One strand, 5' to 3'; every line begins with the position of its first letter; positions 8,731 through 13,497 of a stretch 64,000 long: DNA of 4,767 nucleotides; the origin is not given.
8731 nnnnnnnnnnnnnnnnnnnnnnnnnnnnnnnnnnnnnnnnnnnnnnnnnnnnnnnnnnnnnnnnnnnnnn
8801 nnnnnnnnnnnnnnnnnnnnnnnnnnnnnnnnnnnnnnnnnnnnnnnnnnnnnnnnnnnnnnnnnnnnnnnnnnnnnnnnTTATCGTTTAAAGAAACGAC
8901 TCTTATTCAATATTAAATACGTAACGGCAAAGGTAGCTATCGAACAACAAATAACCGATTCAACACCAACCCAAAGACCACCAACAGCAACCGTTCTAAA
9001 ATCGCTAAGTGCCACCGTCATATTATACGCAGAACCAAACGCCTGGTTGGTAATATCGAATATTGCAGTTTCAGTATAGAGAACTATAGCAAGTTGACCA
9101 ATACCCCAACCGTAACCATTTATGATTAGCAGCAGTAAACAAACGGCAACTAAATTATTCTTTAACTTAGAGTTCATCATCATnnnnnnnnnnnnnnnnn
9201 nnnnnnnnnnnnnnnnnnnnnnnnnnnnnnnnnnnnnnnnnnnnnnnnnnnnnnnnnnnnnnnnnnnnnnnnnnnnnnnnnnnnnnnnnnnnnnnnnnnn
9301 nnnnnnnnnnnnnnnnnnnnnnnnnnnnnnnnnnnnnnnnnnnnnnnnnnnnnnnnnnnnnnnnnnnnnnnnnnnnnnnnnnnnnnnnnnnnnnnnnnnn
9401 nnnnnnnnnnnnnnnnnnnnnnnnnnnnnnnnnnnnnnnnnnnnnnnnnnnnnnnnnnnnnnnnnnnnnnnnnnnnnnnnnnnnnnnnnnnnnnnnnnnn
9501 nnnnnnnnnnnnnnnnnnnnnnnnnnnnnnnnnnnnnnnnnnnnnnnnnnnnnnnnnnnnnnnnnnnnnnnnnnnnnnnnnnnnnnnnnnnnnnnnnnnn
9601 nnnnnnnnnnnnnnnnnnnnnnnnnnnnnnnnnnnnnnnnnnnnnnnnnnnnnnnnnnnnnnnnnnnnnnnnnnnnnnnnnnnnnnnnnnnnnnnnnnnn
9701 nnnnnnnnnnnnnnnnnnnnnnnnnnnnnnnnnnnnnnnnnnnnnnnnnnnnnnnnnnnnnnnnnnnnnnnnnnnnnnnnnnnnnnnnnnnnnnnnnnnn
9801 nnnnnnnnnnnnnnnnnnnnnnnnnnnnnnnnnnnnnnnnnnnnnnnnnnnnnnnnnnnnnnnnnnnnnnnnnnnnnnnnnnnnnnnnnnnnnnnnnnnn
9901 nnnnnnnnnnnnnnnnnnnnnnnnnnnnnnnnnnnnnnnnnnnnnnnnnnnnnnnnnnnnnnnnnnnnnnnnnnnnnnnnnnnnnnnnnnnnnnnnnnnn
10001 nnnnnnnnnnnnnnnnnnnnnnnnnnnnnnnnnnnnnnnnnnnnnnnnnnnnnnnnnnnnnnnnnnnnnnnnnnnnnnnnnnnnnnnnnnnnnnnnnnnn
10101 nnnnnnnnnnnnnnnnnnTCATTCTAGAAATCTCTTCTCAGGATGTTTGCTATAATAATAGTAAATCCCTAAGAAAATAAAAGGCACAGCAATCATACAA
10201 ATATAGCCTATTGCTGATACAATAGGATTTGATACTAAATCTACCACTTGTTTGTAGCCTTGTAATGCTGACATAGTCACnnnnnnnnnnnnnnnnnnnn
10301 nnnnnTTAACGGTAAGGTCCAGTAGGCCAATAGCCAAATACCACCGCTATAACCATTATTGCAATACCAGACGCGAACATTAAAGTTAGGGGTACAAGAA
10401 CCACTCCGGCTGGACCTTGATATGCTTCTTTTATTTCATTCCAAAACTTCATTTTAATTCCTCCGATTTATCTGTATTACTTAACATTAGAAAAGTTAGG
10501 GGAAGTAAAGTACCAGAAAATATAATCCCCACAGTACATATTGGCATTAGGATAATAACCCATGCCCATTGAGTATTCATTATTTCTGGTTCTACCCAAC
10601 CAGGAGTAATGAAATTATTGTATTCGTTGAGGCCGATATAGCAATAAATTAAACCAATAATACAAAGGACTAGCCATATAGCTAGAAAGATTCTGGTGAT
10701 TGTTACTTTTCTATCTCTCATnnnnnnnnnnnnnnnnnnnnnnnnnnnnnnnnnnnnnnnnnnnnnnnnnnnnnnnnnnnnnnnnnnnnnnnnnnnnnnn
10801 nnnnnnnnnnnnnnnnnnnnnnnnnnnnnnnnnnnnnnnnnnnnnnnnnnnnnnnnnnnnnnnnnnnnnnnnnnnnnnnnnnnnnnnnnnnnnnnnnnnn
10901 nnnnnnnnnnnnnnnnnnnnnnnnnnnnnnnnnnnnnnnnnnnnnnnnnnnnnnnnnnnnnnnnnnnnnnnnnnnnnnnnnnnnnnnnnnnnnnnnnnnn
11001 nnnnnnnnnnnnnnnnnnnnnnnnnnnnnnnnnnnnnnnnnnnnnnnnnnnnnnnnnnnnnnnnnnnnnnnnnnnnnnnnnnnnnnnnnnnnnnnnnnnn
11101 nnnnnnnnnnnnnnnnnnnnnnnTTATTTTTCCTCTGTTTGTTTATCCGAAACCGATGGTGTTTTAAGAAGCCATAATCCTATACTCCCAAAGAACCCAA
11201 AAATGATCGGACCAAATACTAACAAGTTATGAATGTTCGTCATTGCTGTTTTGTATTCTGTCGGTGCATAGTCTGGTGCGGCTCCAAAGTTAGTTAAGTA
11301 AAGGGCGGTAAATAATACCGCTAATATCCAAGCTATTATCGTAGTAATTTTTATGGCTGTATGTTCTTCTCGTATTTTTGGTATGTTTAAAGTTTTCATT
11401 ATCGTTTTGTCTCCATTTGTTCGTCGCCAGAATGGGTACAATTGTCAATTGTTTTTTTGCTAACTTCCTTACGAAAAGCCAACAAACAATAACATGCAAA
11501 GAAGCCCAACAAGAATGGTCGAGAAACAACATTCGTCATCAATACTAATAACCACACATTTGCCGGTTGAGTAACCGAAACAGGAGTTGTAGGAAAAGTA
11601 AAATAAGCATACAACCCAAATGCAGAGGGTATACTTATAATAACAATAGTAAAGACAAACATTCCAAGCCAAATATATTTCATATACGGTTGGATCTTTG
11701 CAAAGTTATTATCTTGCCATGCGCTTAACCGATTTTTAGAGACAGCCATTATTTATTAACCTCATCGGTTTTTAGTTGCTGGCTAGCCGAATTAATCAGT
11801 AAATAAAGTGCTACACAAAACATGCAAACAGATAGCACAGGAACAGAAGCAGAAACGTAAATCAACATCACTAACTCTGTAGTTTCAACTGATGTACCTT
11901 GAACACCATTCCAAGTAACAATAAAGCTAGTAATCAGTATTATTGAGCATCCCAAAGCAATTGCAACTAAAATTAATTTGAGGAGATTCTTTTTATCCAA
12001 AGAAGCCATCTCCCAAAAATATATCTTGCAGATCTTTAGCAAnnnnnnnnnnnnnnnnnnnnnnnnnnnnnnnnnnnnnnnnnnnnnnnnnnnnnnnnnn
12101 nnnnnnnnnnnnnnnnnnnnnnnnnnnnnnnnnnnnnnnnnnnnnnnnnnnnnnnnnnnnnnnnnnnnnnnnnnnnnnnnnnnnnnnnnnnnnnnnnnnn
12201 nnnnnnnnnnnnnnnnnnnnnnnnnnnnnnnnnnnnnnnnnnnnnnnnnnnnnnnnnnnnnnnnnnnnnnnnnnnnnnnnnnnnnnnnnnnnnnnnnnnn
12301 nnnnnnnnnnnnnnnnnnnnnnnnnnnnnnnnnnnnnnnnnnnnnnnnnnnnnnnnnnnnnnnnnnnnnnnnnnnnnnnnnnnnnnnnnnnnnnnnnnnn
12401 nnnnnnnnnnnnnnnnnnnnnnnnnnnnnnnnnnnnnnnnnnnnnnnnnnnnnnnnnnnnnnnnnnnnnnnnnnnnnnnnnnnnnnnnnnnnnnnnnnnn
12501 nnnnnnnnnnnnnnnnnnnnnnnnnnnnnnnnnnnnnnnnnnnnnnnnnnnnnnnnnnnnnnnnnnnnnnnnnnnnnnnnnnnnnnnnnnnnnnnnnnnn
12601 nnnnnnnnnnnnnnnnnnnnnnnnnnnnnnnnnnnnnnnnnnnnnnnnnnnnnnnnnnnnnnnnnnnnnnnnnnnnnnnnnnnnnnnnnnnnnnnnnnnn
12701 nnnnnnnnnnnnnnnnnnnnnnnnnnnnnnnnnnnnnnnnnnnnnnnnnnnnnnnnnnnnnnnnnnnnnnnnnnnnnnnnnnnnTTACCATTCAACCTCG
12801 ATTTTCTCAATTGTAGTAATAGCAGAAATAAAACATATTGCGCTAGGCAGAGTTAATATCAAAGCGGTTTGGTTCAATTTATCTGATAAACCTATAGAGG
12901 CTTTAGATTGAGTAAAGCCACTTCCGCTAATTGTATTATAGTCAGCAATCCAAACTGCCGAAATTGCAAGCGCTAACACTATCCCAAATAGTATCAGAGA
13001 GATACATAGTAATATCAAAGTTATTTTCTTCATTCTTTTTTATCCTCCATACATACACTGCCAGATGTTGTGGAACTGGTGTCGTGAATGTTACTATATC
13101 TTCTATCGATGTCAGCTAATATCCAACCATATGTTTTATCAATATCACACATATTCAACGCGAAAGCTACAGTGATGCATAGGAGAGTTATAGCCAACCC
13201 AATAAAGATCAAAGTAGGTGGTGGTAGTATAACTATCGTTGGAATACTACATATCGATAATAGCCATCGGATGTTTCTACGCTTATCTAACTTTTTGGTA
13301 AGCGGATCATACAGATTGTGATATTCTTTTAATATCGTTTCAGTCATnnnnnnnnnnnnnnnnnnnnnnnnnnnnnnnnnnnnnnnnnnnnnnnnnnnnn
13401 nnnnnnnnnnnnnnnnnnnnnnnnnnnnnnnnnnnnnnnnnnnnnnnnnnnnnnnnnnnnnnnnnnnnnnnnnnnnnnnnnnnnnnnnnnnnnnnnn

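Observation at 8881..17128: Array of about 25 co-directional genes for tiny (60-180 aa) membrane proteins, next to a TadV/FlaK-like peptidase candidate at 20242-20742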

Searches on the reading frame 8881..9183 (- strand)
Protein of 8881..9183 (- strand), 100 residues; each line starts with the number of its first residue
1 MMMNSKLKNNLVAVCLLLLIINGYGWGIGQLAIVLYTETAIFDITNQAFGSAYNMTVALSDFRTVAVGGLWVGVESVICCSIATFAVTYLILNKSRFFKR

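Call 74: search_protein_families(library=pfam, max_evalue=0.1, proteins=[window:8881-9183:-])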
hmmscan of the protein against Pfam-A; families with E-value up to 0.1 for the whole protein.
window:8881-9183:- (100 aa): 0 families

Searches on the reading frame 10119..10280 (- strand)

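Call 74: search_protein_families(library=pfam, max_evalue=0.1, proteins=[window:10119-10280:-])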
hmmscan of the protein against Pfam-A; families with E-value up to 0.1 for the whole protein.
window:10119-10280:- (53 aa): 3 families
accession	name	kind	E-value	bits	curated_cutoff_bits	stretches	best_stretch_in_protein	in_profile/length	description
PF23543.1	DUF6688_C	-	0.0052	17.3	25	1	12-51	68-107/112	DUF6688 C-terminal domain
PF07056.16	DUF1335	-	0.0057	17.2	25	1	14-50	80-115/131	Protein of unknown function (DUF1335)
PF07895.16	DUF1673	-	0.045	14.1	30.4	1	10-44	148-183/204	Protein of unknown function (DUF1673)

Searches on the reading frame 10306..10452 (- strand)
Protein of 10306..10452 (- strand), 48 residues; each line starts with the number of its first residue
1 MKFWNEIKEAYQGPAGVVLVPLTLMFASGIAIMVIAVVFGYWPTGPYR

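Call 74: search_protein_families(library=pfam, max_evalue=0.1, proteins=[window:10306-10452:-])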
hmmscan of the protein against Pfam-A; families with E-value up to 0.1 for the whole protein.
window:10306-10452:- (48 aa): 0 families

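Call 87: search_protein_families(library=phrogs, max_evalue=0.1, proteins=[window:10306-10452:-])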
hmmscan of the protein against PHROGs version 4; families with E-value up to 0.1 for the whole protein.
window:10306-10452:- (48 aa): 0 families

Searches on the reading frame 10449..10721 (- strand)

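Call 74: search_protein_families(library=pfam, max_evalue=0.1, proteins=[window:10449-10721:-])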
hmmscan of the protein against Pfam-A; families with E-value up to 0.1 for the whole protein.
window:10449-10721:- (90 aa): 2 families
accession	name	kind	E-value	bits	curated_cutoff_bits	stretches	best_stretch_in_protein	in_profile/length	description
PF11857.13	DUF3377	-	0.058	13.8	26.5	1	4-34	25-55/72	Domain of unknown function (DUF3377)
PF01529.25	DHHC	-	0.067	13.7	28.7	1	10-83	49-124/133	DHHC palmitoyltransferase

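Call 87: search_protein_families(library=phrogs, max_evalue=0.1, proteins=[window:10449-10721:-])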
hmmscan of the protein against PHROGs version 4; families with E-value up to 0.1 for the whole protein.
window:10449-10721:- (90 aa): 3 families
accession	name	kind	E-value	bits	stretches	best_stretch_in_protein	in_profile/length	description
phrog_6632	-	unknown function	0.024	15.5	1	12-26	23-37/45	-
phrog_28641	-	unknown function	0.041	15.2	1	28-78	15-63/93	-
phrog_1374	-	unknown function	0.044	14.6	1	51-83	36-68/89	-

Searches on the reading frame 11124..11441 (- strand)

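Call 74: search_protein_families(library=pfam, max_evalue=0.1, proteins=[window:11124-11441:-])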
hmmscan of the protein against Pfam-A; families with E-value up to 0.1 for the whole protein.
window:11124-11441:- (105 aa): 4 families
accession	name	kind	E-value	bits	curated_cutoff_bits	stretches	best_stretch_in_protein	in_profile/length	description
PF13273.12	DUF4064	-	0.0031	18.2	32.1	1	28-94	3-83/102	Protein of unknown function (DUF4064)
PF01292.26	Ni_hydr_CYTB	-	0.0049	17.1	30.1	1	38-91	11-62/179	Prokaryotic cytochrome b561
PF12730.13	ABC2_membrane_4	-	0.025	15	27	1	32-86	16-69/179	ABC-2 family transporter protein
PF20664.2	DUF6814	-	0.094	13.4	25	0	36-84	10-58/71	Family of unknown function (DUF6814)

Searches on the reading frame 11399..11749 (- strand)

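Call 74: search_protein_families(library=pfam, max_evalue=0.1, proteins=[window:11399-11749:-])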
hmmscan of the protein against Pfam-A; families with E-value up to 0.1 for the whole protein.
window:11399-11749:- (116 aa): 1 family
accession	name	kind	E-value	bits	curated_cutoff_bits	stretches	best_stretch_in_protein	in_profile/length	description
PF12349.14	Sterol-sensing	-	0.054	13.8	22.3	1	26-59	6-39/153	Sterol-sensing domain of SREBP cleavage-activation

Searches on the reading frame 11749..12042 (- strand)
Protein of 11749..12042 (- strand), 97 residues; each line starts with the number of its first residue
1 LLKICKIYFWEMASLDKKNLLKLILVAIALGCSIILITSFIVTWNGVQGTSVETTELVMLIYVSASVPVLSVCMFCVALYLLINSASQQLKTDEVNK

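Call 74: search_protein_families(library=pfam, max_evalue=0.1, proteins=[window:11749-12042:-])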
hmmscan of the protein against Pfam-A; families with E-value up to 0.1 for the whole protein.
window:11749-12042:- (97 aa): 5 families
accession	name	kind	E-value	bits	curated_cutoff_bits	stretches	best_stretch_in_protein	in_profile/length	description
PF16962.11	ABC_export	-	0.0018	17.3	29.7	1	17-96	20-100/531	Putative ABC exporter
PF01757.29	Acyl_transf_3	-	0.012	15.1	31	1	17-90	206-269/326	Acyltransferase domain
PF20563.3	DUF6773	-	0.055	13.8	27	1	14-92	82-157/163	Family of unknown function (DUF6773)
PF01529.25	DHHC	-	0.074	13.6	28.7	1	23-85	53-116/133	DHHC palmitoyltransferase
PF20479.3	TMEM128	-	0.091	13.7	23.9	0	17-80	36-99/124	TMEM128 protein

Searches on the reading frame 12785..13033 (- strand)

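Call 74: search_protein_families(library=pfam, max_evalue=0.1, proteins=[window:12785-13033:-])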
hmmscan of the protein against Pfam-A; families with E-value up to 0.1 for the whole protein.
window:12785-13033:- (82 aa): 1 family
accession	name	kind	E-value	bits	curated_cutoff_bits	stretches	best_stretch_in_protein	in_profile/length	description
PF12911.12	OppC_N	-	0.061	13.7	23.9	0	11-33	18-40/53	N-terminal TM domain of oligopeptide transport permease C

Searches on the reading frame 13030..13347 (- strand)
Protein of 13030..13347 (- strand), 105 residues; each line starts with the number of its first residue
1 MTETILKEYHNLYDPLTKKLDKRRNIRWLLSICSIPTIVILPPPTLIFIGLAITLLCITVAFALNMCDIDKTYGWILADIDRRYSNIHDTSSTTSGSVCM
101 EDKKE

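Call 74: search_protein_families(library=pfam, max_evalue=0.1, proteins=[window:13030-13347:-])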
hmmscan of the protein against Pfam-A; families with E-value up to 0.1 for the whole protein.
window:13030-13347:- (105 aa): 1 family
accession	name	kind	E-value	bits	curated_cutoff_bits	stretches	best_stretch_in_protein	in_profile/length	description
PF16826.10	DUF5076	-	0.076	13.4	25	0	59-95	28-64/84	Domain of unknown function (DUF5076)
